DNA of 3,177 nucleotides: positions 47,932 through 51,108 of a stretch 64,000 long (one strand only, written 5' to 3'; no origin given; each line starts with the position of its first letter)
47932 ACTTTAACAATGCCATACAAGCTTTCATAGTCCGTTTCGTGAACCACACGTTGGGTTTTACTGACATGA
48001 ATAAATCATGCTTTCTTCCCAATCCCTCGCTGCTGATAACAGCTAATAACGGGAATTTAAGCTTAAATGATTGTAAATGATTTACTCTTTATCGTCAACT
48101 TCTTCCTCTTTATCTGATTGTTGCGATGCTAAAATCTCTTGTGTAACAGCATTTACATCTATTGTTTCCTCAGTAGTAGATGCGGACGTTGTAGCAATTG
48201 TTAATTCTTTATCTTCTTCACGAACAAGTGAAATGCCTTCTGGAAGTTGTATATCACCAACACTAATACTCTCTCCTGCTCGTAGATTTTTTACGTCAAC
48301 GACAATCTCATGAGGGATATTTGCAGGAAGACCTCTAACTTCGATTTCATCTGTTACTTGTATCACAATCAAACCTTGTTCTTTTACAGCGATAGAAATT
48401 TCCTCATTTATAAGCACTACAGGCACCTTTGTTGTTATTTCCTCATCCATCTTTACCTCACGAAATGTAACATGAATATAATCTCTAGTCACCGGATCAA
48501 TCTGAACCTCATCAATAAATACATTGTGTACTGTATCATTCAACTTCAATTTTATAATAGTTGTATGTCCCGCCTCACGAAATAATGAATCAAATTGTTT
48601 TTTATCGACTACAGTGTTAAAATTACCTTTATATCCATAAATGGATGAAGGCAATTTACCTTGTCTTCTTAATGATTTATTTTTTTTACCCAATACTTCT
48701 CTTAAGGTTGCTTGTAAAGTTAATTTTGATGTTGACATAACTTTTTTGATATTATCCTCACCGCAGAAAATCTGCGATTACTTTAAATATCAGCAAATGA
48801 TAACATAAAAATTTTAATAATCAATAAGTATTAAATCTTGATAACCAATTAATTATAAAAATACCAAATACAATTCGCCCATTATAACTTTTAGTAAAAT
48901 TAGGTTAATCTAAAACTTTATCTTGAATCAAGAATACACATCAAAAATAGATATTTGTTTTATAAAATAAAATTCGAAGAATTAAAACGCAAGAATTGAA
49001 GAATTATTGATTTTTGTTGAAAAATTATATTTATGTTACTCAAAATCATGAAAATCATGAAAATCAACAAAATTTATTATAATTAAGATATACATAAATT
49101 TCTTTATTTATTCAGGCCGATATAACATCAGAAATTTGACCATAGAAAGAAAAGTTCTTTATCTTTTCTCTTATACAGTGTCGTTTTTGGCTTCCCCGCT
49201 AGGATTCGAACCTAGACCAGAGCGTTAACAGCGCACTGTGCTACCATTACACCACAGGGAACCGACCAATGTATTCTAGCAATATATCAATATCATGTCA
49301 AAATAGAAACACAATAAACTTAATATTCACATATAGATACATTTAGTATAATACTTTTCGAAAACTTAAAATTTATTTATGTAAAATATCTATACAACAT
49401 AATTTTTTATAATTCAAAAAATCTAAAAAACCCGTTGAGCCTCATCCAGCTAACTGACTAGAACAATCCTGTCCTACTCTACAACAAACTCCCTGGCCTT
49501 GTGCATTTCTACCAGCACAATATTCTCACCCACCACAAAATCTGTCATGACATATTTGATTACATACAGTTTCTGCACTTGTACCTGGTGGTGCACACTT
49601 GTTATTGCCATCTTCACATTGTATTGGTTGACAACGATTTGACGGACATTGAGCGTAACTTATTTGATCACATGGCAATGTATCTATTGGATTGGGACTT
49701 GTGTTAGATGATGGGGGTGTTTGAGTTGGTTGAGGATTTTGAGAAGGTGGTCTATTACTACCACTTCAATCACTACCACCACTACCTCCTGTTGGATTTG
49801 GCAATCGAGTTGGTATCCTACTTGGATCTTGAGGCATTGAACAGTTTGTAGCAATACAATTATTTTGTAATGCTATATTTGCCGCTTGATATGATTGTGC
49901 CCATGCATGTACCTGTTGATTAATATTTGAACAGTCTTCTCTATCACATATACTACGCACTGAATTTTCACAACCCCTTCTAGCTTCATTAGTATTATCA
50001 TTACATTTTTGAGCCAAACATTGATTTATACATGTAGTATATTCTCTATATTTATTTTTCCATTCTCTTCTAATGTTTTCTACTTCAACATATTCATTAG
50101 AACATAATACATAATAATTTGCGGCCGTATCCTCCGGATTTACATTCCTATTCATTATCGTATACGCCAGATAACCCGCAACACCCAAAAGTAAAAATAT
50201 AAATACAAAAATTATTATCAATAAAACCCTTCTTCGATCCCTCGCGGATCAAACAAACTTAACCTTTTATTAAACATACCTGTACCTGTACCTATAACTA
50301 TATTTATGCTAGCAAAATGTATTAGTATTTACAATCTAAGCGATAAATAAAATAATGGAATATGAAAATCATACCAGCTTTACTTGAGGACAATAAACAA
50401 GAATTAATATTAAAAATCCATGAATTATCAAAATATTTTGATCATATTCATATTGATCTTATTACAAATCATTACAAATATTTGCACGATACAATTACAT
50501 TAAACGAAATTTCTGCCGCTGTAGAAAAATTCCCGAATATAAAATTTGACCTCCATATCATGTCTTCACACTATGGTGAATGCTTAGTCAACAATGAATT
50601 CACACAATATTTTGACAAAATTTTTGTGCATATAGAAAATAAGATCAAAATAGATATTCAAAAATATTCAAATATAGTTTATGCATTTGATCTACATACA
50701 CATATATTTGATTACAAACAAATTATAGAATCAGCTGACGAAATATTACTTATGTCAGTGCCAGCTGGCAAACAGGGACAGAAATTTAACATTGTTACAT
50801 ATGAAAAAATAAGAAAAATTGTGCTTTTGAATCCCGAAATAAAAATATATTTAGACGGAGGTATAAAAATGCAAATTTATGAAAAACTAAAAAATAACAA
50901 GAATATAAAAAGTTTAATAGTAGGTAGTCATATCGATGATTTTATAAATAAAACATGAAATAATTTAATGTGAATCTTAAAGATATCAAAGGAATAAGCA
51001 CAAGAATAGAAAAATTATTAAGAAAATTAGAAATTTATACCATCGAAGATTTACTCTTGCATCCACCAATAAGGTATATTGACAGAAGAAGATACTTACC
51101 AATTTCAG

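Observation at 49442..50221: Cys-rich secreted protein gene read through two in-frame UGA codons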

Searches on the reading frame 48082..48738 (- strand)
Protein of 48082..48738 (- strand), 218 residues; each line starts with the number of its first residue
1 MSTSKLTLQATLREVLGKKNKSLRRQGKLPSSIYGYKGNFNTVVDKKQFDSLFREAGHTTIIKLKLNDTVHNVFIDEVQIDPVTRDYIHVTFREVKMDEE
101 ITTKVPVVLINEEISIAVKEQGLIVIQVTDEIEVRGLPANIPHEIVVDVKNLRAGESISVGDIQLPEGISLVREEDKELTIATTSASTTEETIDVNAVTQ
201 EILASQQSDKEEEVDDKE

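Call 13: find_encoding_contigs(protein=window:48082-48738:-, flank=10000)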
Protein window:48082-48738:- (218 aa): 1 contig read that carries it; 1 place shown.
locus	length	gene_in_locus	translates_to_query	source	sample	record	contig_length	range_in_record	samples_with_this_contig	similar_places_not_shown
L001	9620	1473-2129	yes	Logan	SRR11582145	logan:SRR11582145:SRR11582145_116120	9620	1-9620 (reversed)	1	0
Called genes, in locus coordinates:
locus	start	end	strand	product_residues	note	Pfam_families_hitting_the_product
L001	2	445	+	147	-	?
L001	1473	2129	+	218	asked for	PF01386:Ribosomal_L25p, PF14693:Ribosomal_TL5_C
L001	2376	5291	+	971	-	PF00133:tRNA-synt_1, PF09334:tRNA-synt_1g (faint), PF08264:Anticodon_1, PF19302:DUF5915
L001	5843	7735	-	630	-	PF01411:tRNA-synt_2c, PF07973:tRNA_SAD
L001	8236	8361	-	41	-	-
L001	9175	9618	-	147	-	?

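Call 70: list_cluster_members(proteins=[P0002, P0001, window:48082-48738:-, window:49766-50221:-])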
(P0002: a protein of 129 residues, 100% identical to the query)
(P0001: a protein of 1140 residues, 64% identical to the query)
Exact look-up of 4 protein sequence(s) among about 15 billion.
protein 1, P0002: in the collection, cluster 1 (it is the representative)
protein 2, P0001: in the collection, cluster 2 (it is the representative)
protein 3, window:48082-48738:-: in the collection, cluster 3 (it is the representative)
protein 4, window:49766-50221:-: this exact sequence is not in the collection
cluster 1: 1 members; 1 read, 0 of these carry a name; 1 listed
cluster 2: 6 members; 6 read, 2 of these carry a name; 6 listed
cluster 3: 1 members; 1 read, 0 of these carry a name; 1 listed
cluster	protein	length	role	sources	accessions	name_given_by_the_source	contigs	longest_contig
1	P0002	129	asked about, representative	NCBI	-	-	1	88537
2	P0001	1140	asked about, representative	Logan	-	-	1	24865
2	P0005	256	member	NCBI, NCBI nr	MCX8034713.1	MAG: hypothetical protein N3A71_00260, partial [Candidatus Dojkabacteria bacterium] | hypothetical protein [Candidatus Dojkabacteria bacterium]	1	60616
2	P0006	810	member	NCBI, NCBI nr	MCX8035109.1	MAG: hypothetical protein N3A71_02390, partial [Candidatus Dojkabacteria bacterium] | hypothetical protein [Candidatus Dojkabacteria bacterium]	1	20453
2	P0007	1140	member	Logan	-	-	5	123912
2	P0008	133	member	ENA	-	-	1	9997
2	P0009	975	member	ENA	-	-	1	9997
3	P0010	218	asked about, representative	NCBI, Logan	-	-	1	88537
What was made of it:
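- NCBI annotated a 129-aa protein here (call 70).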

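Call 72: find_encoding_contigs(protein=P0009, flank=10000, max_places=5)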
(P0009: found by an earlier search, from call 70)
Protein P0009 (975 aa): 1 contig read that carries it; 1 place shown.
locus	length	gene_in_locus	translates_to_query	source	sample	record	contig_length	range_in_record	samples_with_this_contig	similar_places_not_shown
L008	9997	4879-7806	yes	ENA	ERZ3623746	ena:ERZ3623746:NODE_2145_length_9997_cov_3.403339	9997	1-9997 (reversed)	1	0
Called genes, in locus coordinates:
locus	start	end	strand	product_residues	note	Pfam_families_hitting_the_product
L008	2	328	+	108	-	?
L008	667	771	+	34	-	-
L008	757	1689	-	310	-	-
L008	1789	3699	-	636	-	PF17191:RecG_wedge, PF07652:Flavi_DEAD (faint), PF00270:DEAD, PF04851:ResIII, PF00271:Helicase_C, PF19833:RecG_dom3_C (weak)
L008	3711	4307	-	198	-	PF00834:Ribul_P_3_epim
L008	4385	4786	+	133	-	-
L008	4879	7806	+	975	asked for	-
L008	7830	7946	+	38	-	-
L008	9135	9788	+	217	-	PF01386:Ribosomal_L25p, PF14693:Ribosomal_TL5_C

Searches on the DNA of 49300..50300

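Call 77: search_rna_families(source=window, start=49300, end=50300, threshold=evalue, max_evalue=10)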
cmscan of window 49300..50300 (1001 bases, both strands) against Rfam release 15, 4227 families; matches with E-value up to 10: 0.
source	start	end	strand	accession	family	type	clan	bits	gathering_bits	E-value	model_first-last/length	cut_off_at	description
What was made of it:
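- On Bacterial selenoprotein gene: There is no Rfam match at E<=10 (call 77).
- Rfam, including its SECIS families, gives nothing at E<=10 (call 77).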

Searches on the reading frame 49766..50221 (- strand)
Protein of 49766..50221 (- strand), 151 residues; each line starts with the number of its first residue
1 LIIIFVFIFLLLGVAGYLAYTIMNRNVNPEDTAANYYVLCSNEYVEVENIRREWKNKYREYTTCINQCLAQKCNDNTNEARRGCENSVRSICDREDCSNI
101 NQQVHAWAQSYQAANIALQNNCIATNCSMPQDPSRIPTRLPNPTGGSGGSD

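Call 8: search_protein_families(library=pfam, proteins=[window:49769-50221:-], max_evalue=10)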
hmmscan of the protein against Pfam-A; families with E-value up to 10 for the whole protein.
seq(151 aa): 1 family
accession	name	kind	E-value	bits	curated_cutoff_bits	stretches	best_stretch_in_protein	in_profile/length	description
PF18826.6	bVLRF1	-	0.047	14.1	27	1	10-116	3-88/145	Bacteroidetes VLRF1 release factor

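Call 9: search_protein_families(library=ncbifam, proteins=[window:49769-50221:-], max_evalue=10)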
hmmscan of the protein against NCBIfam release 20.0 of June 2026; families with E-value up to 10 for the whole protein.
seq(151 aa): 1 family
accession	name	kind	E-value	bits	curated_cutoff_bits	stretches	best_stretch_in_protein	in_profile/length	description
NF047498.1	LIC_12616_fam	subfamily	0.09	12.4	28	1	75-134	58-118/153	phage neck terminator protein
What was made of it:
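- Tried and rejected: Pfam and NCBIfam on both halves of the protein gave no family (calls 8, 9).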

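Call 12: find_encoding_contigs(protein=window:49766-50221:-, flank=10000)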
Protein window:49766-50221:- (151 aa): no gene with exactly this product is on record in the collection.

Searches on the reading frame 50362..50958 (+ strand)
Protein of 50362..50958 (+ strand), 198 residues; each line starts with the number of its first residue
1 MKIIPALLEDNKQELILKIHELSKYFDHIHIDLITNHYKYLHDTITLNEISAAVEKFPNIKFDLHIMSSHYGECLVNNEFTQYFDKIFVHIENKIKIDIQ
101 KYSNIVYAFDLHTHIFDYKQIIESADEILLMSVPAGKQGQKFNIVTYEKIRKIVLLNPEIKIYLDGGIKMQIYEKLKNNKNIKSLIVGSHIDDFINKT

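Call 33: find_encoding_contigs(protein=window:50362-50958:+, flank=10000, max_places=10)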
Protein window:50362-50958:+ (198 aa): 1 contig read that carries it; 1 place shown.
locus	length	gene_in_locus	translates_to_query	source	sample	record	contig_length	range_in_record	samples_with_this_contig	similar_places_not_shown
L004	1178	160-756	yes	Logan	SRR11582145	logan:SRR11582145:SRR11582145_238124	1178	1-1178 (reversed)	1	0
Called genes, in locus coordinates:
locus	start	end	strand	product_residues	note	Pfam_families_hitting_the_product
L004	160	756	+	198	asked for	PF00834:Ribul_P_3_epim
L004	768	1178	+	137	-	?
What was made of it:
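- Logan contigs break at 50203-50210, inside the gene (calls 13, 33).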

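Call 36: find_related_loci(query=A3, collection=metagenome_contigs, flank=6000)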
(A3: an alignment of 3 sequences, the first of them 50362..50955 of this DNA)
Query A3 (198 aa) in metagenome_contigs; peptide patterns used: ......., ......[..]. (x = any residue, [..] = any of these).
326 stretches matched a pattern; 2 encode a relative of the query (tblastn E <= 1e-3); 2 distinct loci.
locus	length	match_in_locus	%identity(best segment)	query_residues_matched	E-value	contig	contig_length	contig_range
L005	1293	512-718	35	108-176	1e-9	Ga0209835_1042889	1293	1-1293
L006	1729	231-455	35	118-196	3e-7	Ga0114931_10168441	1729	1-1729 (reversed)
